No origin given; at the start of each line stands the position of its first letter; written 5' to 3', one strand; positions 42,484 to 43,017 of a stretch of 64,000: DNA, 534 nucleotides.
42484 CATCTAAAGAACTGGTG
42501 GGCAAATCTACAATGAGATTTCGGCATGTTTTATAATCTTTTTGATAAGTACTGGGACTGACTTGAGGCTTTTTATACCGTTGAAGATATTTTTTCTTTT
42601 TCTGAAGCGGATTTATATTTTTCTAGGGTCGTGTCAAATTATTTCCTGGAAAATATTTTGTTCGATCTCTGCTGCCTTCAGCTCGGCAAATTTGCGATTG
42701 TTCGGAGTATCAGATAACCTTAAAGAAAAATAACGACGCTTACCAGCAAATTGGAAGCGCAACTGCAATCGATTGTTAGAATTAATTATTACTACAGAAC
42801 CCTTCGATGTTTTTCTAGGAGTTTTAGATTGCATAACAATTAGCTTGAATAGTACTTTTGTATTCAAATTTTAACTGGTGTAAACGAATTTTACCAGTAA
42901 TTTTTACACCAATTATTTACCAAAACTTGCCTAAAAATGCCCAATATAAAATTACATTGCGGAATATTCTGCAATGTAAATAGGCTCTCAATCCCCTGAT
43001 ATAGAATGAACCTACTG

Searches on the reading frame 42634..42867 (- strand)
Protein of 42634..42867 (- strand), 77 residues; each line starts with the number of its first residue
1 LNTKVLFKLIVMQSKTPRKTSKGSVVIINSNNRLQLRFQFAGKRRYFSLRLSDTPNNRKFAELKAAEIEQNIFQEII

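Call 28: search_protein_families(library=pfam, proteins=[window:42634-42867:-], max_evalue=0.01)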
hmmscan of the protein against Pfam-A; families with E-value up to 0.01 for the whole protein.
window:42634-42867:- (77 aa): 1 family
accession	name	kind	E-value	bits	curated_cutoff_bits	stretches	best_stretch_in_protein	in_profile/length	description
PF12167.14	Arm-DNA-bind_2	-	2.6e-11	43.8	22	1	23-72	2-50/65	Arm DNA-binding domain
